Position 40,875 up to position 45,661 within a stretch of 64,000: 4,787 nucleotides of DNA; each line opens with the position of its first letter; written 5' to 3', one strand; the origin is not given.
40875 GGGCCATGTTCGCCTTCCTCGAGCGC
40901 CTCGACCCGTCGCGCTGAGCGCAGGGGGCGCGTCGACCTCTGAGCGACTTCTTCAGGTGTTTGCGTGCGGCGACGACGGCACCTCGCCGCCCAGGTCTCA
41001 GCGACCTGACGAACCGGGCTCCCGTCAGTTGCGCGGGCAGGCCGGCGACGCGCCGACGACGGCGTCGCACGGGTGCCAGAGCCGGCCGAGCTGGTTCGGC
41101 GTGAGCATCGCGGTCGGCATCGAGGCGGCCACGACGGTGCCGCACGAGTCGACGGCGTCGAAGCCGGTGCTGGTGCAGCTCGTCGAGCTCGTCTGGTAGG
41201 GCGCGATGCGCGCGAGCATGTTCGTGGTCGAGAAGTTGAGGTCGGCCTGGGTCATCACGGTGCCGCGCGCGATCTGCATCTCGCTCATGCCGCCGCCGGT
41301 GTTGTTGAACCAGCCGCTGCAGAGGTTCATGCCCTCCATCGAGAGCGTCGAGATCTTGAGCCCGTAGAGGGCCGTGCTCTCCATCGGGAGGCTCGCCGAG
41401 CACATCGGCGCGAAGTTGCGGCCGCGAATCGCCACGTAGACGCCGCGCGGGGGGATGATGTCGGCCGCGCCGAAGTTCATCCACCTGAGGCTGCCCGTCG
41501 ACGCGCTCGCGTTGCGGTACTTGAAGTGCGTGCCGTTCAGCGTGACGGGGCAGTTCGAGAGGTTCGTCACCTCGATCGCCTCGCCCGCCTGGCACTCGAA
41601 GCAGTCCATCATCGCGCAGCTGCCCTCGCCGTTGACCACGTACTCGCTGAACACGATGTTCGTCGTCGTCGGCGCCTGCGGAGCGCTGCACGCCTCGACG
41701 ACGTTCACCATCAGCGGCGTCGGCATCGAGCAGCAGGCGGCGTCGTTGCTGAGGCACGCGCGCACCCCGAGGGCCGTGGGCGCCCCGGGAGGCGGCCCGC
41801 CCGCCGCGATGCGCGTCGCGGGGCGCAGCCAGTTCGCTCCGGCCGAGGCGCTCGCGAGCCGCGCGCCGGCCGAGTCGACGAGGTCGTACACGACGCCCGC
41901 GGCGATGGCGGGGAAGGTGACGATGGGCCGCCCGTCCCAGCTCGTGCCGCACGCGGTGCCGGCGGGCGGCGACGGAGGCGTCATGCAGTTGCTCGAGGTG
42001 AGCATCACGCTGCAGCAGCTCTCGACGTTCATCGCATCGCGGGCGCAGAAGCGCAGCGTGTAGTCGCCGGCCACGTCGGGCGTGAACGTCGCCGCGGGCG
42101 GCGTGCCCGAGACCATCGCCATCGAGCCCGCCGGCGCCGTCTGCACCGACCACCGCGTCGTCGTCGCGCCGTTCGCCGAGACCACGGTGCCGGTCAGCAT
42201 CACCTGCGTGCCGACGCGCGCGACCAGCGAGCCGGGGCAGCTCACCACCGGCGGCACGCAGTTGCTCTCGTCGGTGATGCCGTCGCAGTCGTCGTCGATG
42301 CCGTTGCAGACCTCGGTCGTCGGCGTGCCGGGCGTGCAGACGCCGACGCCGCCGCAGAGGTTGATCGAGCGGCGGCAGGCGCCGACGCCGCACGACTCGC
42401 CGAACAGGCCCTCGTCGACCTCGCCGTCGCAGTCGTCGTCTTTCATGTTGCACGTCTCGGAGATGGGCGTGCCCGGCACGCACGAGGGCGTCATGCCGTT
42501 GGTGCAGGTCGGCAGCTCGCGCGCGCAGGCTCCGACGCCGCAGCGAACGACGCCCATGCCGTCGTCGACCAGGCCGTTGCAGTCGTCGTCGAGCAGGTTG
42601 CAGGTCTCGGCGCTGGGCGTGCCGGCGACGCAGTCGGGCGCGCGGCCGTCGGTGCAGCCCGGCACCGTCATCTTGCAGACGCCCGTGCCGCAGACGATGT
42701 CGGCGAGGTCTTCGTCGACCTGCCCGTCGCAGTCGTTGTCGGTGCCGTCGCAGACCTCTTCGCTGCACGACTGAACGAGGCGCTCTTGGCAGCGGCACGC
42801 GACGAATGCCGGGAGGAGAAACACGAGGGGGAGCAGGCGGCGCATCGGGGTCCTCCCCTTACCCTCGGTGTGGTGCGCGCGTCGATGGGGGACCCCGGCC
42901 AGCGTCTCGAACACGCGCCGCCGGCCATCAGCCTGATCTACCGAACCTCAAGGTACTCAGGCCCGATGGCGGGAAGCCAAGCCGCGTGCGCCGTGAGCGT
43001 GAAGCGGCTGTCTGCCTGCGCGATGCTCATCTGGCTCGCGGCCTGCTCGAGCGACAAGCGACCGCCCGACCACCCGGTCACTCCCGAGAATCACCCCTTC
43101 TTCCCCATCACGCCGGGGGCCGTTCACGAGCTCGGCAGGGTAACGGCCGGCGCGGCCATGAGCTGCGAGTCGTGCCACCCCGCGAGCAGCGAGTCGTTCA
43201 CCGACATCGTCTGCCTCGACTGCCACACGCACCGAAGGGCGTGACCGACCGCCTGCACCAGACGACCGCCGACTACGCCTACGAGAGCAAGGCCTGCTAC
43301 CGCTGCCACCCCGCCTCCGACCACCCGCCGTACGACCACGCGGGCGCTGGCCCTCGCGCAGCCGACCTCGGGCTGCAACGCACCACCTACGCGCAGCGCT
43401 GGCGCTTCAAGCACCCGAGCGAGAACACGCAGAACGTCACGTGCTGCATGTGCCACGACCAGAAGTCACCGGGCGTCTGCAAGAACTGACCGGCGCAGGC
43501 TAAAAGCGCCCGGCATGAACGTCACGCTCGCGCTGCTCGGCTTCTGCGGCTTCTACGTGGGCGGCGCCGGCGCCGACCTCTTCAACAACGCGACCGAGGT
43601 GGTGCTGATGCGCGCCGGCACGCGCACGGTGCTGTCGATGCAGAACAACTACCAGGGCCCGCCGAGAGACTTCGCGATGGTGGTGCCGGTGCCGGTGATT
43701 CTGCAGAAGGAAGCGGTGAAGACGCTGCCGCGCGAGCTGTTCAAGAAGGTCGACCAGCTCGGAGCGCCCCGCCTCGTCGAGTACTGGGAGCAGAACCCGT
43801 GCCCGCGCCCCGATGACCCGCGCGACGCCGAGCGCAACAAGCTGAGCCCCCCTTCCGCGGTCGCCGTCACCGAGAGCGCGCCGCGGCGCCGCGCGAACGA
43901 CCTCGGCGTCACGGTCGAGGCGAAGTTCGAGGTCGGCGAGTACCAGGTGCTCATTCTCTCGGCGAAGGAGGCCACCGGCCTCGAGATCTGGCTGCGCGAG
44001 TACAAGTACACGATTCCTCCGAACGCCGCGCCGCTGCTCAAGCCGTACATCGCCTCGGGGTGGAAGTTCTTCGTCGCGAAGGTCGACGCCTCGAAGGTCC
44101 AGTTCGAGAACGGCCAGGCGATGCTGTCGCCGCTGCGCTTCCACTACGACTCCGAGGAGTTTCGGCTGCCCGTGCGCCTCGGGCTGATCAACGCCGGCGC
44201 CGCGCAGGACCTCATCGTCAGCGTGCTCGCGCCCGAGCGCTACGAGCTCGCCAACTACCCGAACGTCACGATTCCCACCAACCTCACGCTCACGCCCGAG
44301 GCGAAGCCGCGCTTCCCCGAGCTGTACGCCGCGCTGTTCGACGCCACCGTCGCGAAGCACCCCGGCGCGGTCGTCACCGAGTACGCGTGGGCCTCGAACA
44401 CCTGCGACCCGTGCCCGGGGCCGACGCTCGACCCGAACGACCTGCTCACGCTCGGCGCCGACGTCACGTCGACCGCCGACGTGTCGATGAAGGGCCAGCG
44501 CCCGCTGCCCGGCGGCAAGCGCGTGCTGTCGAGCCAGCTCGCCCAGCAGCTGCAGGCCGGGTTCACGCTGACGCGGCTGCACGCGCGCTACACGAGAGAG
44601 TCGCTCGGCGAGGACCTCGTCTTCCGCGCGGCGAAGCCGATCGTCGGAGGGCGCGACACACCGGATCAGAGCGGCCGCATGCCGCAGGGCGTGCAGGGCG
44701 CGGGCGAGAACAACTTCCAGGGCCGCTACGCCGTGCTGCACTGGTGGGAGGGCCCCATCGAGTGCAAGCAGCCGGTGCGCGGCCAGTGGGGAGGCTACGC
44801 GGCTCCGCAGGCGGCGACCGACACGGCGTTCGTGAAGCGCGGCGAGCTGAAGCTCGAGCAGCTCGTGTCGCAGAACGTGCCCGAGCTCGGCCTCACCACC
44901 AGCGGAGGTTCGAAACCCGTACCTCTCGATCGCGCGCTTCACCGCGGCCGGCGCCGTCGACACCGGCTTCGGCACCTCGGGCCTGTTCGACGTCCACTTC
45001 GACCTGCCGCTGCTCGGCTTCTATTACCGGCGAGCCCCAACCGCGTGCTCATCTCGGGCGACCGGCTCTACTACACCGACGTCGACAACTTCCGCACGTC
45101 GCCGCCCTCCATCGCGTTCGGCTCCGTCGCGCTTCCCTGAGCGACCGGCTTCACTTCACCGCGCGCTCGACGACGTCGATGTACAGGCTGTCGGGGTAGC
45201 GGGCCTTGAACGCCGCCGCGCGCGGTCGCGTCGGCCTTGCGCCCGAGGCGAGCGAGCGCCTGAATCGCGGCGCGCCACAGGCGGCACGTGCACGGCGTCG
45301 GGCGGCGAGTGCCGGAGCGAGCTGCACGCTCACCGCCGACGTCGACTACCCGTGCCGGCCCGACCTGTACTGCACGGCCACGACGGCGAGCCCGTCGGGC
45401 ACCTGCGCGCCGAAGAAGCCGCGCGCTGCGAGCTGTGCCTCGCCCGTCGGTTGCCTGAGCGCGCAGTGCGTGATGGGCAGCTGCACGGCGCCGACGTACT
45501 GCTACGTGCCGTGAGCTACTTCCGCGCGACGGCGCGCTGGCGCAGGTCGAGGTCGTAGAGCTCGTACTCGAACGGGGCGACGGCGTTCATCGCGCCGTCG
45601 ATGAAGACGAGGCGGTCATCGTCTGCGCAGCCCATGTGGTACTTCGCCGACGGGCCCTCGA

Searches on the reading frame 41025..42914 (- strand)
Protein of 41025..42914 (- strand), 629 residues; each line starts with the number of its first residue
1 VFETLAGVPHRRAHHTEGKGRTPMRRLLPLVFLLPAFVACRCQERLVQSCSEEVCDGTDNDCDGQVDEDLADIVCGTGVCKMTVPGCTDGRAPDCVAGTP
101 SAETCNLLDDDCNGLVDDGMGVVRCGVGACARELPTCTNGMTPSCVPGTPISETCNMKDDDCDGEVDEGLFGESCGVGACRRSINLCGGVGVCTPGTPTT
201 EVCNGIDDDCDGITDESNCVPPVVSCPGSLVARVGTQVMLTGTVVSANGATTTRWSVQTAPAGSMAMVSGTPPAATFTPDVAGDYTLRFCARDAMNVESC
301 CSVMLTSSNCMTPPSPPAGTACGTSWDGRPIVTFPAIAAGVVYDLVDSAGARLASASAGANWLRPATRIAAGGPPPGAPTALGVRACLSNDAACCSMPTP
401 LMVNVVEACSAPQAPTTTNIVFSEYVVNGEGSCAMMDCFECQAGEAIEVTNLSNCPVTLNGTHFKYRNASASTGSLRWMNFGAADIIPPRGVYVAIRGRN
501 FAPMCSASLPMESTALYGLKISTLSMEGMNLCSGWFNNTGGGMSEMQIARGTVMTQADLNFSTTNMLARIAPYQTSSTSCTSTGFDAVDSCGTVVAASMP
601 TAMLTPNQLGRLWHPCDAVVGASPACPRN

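Call 4: search_protein_families(library=pfam, max_evalue=1, proteins=[window:41025-42914:-])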
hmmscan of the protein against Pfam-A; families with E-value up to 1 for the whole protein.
window:41025-42914:- (629 aa): 5 families
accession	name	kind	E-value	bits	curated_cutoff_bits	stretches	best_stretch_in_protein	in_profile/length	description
PF11617.13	Cu-binding_MopE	-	2.9e-16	59.9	27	4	200-216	14-30/30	Putative metal-binding motif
PF00932.25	LTD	-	0.00026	21.8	34.3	1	414-499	2-71/109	Lamin Tail Domain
PF00801.26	PKD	-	0.032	14.7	23.5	1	229-295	8-69/80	PKD domain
PF16820.11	PKD_3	-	0.12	12.7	26.3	1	232-291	15-66/68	PKD-like domain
PF20751.3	SP2_M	-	0.2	12.2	25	1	225-252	71-98/141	Structural protein 2 second domain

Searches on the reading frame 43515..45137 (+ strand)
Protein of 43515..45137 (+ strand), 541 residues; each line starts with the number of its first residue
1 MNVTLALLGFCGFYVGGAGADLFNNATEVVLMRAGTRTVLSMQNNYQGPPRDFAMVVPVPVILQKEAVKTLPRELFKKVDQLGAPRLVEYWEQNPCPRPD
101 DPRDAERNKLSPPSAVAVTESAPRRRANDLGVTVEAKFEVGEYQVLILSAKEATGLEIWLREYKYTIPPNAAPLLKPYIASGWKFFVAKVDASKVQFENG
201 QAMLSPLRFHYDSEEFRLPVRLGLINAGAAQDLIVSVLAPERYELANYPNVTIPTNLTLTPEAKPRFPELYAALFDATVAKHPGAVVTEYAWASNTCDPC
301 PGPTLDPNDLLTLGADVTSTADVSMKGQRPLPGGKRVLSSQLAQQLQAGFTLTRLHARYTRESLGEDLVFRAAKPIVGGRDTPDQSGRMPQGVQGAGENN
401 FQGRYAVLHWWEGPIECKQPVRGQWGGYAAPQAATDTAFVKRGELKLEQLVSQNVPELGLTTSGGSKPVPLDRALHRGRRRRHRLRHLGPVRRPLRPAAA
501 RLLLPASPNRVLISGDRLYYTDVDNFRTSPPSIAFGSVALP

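Call 4: search_protein_families(library=pfam, max_evalue=1, proteins=[window:43515-45137:+])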
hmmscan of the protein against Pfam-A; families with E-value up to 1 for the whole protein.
window:43515-45137:+ (541 aa): 1 family
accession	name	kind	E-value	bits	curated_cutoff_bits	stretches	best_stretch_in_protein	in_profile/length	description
PF10092.14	DUF2330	-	1.5e-51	175.7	24.7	1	9-370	5-278/279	Uncharacterized protein conserved in bacteria (DUF2330)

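Call 5: search_protein_families(library=ncbifam, max_evalue=1, proteins=[window:43515-45137:+])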
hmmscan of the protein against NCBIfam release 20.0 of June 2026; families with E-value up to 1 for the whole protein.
window:43515-45137:+ (541 aa): 0 families

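Call 6: find_related_loci(query=window:43515-44903:+, collection=genome_contigs, flank=10000)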
Query window:43515-44903:+ (463 aa) in genome_contigs; peptide patterns used: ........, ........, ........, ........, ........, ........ (x = any residue, [..] = any of these).
471 stretches matched a pattern; 448 encode a relative of the query (tblastn E <= 1e-3); the best 80 are kept; 79 distinct loci.
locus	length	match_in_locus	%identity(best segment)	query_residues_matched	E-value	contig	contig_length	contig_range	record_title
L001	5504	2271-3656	83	1-463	0e+0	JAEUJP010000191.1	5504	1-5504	MAG: Myxococcaceae bacterium isolate new MAG-72 k141_4458540, whole genome shotgun sequence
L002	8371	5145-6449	59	10-460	2e-174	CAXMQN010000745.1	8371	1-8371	MAG: uncultured Haliangium sp. isolate 07C-BC-St05_bin.10.orig genome assembly, contig: k141_4169554, whole genome shotg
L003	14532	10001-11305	61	10-460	7e-174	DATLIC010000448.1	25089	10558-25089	MAG TPA_asm: Kofleriaceae bacterium isolate SMAG_U13657 k141_2345613, whole genome shotgun sequence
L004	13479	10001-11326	61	10-460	5e-173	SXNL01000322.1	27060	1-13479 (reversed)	MAG: Myxococcales bacterium isolate F1-120-MAGs195 F1-120__c713989, whole genome shotgun sequence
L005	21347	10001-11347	57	10-462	5e-173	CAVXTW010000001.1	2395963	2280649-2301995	MAG: uncultured delta proteobacterium isolate MFD04935.bin.2.27 genome assembly, contig: contig_1279, whole genome shotg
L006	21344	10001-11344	60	10-460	2e-173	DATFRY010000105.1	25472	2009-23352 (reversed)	MAG TPA_asm: Kofleriaceae bacterium isolate SMAG_U9370 k141_83563, whole genome shotgun sequence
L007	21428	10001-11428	57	10-462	9e-175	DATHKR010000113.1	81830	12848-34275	MAG TPA_asm: Kofleriaceae bacterium isolate SMAG_U12585 k141_60844, whole genome shotgun sequence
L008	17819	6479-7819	60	10-454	8e-172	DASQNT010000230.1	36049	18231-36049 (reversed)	MAG TPA_asm: Polyangiaceae bacterium isolate SMAG_U10783 k141_269528, whole genome shotgun sequence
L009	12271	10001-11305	60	10-460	8e-172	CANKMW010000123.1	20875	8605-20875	MAG: Myxococcales bacterium isolate TH-Jun18-119 genome assembly, contig: TH-Jun18-C5337, whole genome shotgun sequence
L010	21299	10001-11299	58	10-460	2e-171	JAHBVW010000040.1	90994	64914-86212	MAG: Deltaproteobacteria bacterium isolate ACE_MYX2 MYX2_40, whole genome shotgun sequence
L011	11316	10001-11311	58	6-460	1e-169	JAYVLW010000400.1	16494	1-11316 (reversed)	MAG: Myxococcales bacterium isolate GL56_Down_metabat_34 GL56_Down_metabat_34_399, whole genome shotgun sequence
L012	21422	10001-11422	58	10-461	2e-168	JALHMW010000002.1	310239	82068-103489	MAG: Archangium sp. isolate Bin_47_5 c_000000000189, whole genome shotgun sequence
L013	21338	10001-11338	57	1-458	1e-167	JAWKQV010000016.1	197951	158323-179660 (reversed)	MAG: Kofleriaceae bacterium isolate ABC1.117 ABC1.117.fa-16, whole genome shotgun sequence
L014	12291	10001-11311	58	5-460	6e-168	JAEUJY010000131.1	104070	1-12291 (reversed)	MAG: Myxococcales bacterium isolate new MAG-81 k141_3172061, whole genome shotgun sequence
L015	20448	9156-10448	57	10-460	1e-167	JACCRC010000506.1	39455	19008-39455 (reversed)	MAG: Deltaproteobacteria bacterium isolate MGR_bin12 SD2897-2912_k127_426252, whole genome shotgun sequence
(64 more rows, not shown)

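Call 13: find_encoding_contigs(protein=window:43515-45137:+, flank=10000, max_places=6)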
Protein window:43515-45137:+ (541 aa): no gene with exactly this product is on record in the collection.

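Call 56: find_encoding_contigs(protein=window:43617-45137:+, flank=3000, max_places=3)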
Protein window:43617-45137:+ (507 aa): no gene with exactly this product is on record in the collection.

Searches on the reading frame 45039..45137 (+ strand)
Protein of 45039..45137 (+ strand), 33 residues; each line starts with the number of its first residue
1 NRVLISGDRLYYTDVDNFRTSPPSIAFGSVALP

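Call 39: search_protein_families(library=pfam, max_evalue=10, proteins=[window:45039-45137:+])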
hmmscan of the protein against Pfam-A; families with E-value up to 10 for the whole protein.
seq(33 aa): 0 families

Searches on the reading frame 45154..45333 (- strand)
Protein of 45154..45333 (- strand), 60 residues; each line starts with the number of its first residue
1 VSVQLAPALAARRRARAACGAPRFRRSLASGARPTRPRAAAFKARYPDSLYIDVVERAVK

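Call 26: find_encoding_contigs(protein=window:45154-45333:-, flank=10000)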
Protein seq(60 aa) (60 aa): no gene with exactly this product is on record in the collection.

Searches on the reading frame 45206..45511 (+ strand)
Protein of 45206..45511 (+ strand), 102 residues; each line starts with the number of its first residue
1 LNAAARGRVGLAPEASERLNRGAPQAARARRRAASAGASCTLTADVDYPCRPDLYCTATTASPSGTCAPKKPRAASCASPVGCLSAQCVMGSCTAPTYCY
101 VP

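Call 25: find_encoding_contigs(protein=window:45206-45511:+, flank=10000)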
Protein seq(102 aa) (102 aa): no gene with exactly this product is on record in the collection.

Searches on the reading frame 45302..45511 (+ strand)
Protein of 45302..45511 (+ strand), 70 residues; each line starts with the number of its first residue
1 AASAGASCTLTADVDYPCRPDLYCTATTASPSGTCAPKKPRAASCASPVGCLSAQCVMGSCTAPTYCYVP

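Call 4: search_protein_families(library=pfam, max_evalue=1, proteins=[window:45302-45511:+])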
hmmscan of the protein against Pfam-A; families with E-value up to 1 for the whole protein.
seq(70 aa): 4 families
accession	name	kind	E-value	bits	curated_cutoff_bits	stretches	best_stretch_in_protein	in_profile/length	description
PF04706.18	Dickkopf_N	-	0.00027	21.7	25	1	15-62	5-51/51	Dickkopf N-terminal cysteine-rich region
PF11703.13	UPF0506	-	0.11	13.3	23.2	1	15-62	13-59/59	UPF0506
PF01683.23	EB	-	0.21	12.1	24.3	1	24-62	1-40/52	EB module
PF11421.13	Synthase_beta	-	0.55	11.4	22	0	33-52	23-44/47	ATP synthase F1 beta subunit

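Call 5: search_protein_families(library=ncbifam, max_evalue=1, proteins=[window:45302-45511:+])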
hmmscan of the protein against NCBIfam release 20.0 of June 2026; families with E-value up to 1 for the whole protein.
seq(70 aa): 0 families

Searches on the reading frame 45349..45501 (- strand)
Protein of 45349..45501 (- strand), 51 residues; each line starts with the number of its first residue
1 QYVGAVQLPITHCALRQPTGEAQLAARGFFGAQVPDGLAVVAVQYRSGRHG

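Call 54: search_protein_families(library=pfam, max_evalue=10, proteins=[window:45349-45501:-])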
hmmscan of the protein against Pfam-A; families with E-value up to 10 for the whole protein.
seq(51 aa): 1 family
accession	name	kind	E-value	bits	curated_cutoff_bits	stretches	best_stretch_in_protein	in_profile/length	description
PF24369.1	DUF7525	-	0.064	13.7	27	1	20-44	31-55/57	Family of unknown function (DUF7525)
